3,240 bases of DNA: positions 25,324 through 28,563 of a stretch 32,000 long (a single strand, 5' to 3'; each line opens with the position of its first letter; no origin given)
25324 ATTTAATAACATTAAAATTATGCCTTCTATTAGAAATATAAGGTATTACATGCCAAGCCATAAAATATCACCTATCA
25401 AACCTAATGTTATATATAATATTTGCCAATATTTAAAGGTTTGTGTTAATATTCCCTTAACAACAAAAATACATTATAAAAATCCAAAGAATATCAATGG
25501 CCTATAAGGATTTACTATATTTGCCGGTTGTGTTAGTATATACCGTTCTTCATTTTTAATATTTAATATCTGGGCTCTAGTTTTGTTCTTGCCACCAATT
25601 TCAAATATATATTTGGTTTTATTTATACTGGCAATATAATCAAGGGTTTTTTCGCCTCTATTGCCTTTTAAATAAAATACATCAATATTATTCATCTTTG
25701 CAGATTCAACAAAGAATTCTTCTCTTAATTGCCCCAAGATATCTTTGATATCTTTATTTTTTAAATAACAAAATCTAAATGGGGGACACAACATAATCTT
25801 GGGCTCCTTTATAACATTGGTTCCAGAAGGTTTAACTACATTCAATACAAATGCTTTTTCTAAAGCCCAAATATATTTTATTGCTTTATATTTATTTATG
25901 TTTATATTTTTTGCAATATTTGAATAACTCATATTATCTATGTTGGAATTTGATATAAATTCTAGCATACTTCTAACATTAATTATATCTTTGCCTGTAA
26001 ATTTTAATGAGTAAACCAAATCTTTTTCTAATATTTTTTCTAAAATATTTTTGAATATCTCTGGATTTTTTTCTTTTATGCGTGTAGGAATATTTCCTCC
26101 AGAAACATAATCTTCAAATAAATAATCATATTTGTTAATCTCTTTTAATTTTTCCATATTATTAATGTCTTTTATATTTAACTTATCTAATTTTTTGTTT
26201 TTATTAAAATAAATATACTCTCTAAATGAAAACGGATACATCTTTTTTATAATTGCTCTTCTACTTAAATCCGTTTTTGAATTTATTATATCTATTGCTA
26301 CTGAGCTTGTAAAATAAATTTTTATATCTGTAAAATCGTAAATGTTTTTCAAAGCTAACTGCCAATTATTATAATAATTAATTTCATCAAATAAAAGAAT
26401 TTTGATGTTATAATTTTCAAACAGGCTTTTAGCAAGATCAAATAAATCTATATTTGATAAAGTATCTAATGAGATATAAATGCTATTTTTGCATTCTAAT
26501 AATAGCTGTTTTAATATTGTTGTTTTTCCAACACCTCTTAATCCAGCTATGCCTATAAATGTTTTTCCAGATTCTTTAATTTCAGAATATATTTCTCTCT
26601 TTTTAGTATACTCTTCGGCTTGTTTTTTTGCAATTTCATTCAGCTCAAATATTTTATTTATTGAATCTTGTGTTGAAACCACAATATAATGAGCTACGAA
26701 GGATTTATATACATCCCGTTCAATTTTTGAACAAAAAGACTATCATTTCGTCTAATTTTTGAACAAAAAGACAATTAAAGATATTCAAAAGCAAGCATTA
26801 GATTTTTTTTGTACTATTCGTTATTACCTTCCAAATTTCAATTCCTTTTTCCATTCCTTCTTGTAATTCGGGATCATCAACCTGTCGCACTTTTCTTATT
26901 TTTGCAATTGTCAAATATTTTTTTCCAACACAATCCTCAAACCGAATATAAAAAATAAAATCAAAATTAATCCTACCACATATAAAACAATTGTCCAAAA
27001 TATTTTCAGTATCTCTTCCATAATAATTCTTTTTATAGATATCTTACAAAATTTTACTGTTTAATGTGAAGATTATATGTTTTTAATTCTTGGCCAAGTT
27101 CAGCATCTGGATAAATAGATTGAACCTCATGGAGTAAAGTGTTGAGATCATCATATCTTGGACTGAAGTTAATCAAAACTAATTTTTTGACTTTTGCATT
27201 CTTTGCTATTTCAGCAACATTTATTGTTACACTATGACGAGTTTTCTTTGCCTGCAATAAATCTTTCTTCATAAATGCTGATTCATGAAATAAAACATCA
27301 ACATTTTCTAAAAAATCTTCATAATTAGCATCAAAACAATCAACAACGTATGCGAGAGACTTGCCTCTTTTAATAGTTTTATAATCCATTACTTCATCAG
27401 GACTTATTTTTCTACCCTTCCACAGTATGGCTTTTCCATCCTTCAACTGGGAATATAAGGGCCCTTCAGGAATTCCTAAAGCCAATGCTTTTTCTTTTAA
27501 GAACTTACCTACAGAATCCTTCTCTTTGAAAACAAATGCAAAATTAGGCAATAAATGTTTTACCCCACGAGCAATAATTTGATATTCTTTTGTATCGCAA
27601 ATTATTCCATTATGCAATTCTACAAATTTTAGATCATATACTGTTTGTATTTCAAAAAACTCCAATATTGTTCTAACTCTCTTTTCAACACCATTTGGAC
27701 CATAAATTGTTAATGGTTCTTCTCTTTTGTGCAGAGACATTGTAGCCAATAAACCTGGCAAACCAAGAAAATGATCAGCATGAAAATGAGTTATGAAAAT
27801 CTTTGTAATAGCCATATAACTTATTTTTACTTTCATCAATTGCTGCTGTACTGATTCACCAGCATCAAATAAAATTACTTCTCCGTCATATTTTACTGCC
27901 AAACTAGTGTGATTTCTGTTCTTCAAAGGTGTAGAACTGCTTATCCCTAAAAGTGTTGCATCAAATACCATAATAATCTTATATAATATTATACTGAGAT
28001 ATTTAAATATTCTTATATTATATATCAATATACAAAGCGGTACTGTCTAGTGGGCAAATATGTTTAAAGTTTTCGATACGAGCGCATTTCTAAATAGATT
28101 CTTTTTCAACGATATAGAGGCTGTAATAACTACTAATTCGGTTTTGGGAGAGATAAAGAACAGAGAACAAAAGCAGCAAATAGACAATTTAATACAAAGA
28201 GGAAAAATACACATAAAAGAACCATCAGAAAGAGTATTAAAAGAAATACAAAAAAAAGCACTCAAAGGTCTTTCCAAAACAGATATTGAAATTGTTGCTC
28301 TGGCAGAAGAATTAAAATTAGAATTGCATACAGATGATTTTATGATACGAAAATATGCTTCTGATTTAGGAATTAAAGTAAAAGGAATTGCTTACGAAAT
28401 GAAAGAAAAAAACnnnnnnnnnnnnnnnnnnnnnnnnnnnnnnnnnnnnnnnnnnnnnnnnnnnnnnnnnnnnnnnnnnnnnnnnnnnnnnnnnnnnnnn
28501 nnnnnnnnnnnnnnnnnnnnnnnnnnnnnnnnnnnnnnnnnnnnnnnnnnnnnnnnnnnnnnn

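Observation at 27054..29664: tRNA 3'-end maturation locus: RNase Z divergently paired with a PIN(Nob1-like)::CCA-adding enzyme fusion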

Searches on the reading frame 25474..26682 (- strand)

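Call 4: search_protein_families(library=pfam, proteins=[window:25474-26682:-], max_evalue=1)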
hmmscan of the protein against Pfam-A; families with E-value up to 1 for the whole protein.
window:25474-26682:- (402 aa): 14 families
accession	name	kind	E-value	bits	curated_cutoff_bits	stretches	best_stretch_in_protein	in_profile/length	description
PF13173.12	AAA_14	-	2e-25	89.7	27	1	42-156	4-128/129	AAA domain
PF13635.12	DUF4143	-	5.5e-07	29.9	28.1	1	231-362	11-157/160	Domain of unknown function (DUF4143)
PF20720.3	nSTAND3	-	0.0021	18.2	27.2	1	41-100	18-73/155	Novel STAND NTPase 3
PF13401.12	AAA_22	-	0.007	17.1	27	1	38-90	3-57/130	AAA domain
PF25199.1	nSTAND_NTPase5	-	0.0079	16.5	34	1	16-64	13-65/145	Novel STAND NTPase 5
PF13238.12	AAA_18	-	0.018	15.9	29.4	1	43-68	1-25/128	AAA domain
PF00931.28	NB-ARC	-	0.021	14.5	23.5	1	33-62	10-40/248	NB-ARC domain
PF10443.15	RNA12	-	0.024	13.8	27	1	29-75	6-53/429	RNA12 protein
PF13191.12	AAA_16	-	0.037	15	32.6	1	30-67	14-51/167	AAA ATPase domain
PF11126.13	Phage_DsbA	-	0.061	14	25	1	309-348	15-54/67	Transcriptional regulator DsbA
PF00004.35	AAA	-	0.14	13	21.2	1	45-102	3-67/131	ATPase family associated with various cellular activities (AAA)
PF13671.12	AAA_33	-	0.24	12.1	27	1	46-76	5-34/143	AAA domain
PF03193.22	RsgA_GTPase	-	0.25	11.6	30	1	19-63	88-129/174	RsgA GTPase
PF13604.12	AAA_30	-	0.25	11.5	27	1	29-60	7-38/191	AAA domain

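Call 5: search_protein_families(library=ncbifam, proteins=[window:25474-26682:-], max_evalue=1)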
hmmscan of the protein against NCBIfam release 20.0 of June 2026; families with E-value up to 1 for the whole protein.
window:25474-26682:- (402 aa): 5 families
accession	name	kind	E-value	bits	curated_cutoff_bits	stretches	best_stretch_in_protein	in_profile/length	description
TIGR03420.1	DnaA_homol_Hda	equivalog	0.012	15.2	194.8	1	35-115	33-116/226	DnaA regulatory inactivator Hda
TIGR00231.1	small_GTP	domain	0.037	13.8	42.5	1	41-62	4-25/164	GTP-binding protein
NF006743.0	PRK09270.1-2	equivalog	0.059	12.4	227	1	30-68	18-56/217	nucleoside/nucleotide kinase family protein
NF003122.0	PRK04040.1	equivalog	0.077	12.5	155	0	45-65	7-27/189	adenylate kinase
TIGR00750.1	lao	equivalog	0.19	10.8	240.75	1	31-64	23-58/300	methylmalonyl Co-A mutase-associated GTPase MeaB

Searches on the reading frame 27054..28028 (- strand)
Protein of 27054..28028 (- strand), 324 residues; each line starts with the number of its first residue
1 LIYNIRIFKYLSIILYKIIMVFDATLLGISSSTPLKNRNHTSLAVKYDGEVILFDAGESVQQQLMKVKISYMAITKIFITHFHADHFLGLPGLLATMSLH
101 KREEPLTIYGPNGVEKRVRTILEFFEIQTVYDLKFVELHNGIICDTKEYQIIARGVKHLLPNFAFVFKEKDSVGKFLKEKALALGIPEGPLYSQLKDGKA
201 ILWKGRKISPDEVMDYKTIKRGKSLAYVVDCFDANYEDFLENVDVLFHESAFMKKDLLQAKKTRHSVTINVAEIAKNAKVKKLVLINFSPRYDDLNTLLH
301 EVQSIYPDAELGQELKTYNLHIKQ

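Call 4: search_protein_families(library=pfam, proteins=[window:27054-28028:-], max_evalue=1)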
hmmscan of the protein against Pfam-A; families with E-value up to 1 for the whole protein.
window:27054-28028:- (324 aa): 6 families
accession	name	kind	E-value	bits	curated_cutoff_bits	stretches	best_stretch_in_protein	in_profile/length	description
PF12706.13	Lactamase_B_2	-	4.6e-13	49.7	27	2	52-162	3-116/200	Beta-lactamase superfamily domain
PF00753.33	Lactamase_B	-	1.2e-09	38.8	22.7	1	39-111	5-81/196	Metallo-beta-lactamase superfamily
PF13691.12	Lactamase_B_4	-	7.3e-05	22.8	27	1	33-83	5-56/63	tRNase Z endonuclease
PF23023.1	Anti-Pycsar_Apyc1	-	0.00047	20.1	50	1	24-90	5-70/250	Anti-Pycsar protein Apyc1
PF25465.1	Beta-prop_At4g14310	-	0.075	12.6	27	1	24-85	45-106/285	At4g14310 8-bladed propeller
PF13460.12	NAD_binding_10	-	0.17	12.2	27.2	1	240-301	58-111/184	NAD(P)H-binding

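Call 5: search_protein_families(library=ncbifam, proteins=[window:27054-28028:-], max_evalue=1)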
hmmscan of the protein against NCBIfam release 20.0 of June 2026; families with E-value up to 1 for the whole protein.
window:27054-28028:- (324 aa): 28 families (the best 25 are shown)
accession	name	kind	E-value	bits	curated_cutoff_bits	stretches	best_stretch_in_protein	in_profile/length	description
NF000801.0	PRK00055.1-3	equivalog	1.5e-89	300.1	252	1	22-323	2-306/307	ribonuclease Z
TIGR02651.1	RNase_Z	equivalog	2.6e-89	299.3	292.95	1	25-319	3-301/302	ribonuclease Z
NF000800.0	PRK00055.1-1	equivalog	6.8e-58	196.1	398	1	25-319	4-304/305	ribonuclease Z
TIGR02649.1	true_RNase_BN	exception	2.2e-47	161.6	563.7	1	26-319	4-303/304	ribonuclease BN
NF000805.0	PRK00055.2-3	equivalog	8.3e-46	156.6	416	1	26-306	8-285/307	ribonuclease Z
NF000804.0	PRK00055.2-1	equivalog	2.2e-45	155.1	402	1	23-320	5-299/306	ribonuclease Z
NF002558.0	PRK02126.1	subfamily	1.2e-33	116.5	315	2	136-310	140-336/345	ribonuclease Z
NF041257.1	GntH_guanitoxin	equivalog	1.9e-16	59.9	333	1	26-118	17-113/374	guanitoxin biosynthesis MBL fold metallo-hydrolase GntH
NF041851.1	cyc_nuc_deg_phdiest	equivalog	2e-13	50.3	400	2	25-169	4-152/253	cyclic nucleotide-degrading phosphodiesterase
TIGR02650.1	RNase_Z_T_toga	equivalog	3.8e-13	49.3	507.05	1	42-311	11-268/277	ribonuclease Z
NF000806.0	PRK00055.2-4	equivalog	1.9e-12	47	363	1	23-133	3-116/280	ribonuclease Z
NF038231.1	MBL_Geo_Pelo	equivalog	9.3e-10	38.5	360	1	30-122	24-112/250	GPMC system MBL fold metallohydrolase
NF002553.0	PRK02113.1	equivalog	1.6e-08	34.3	386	1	31-131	26-120/252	MBL fold metallo-hydrolase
NF011436.0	PRK14866.1-3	equivalog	3e-07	29.6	612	1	175-216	380-421/435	hypothetical protein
TIGR03307.1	PhnP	equivalog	6.6e-05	22.4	272.25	1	34-93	31-86/249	phosphonate metabolism protein PhnP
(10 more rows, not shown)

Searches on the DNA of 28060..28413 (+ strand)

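Call 74: search_rna_families(sources=[L046, L048, L050, L052, L055, L057, L059, L065, L068, L064], threshold=gathering)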
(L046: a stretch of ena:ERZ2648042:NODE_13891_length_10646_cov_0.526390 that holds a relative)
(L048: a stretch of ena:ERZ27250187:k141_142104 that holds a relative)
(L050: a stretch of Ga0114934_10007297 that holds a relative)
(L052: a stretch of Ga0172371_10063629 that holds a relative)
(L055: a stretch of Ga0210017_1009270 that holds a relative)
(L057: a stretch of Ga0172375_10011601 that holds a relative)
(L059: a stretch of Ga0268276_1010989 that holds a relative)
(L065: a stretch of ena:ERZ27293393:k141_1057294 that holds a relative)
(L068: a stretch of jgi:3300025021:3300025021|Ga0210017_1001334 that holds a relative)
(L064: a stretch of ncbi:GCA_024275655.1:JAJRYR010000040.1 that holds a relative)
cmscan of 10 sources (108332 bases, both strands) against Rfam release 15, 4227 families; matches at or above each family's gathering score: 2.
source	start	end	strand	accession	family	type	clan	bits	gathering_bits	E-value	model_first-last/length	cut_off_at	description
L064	20219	20293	+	RF00005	tRNA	Gene; tRNA;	CL00001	65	29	1.3e-11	1-71/71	no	tRNA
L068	13898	14056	-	RF00005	tRNA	Gene; tRNA;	CL00001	57.9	29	1.1e-09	1-71/71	no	tRNA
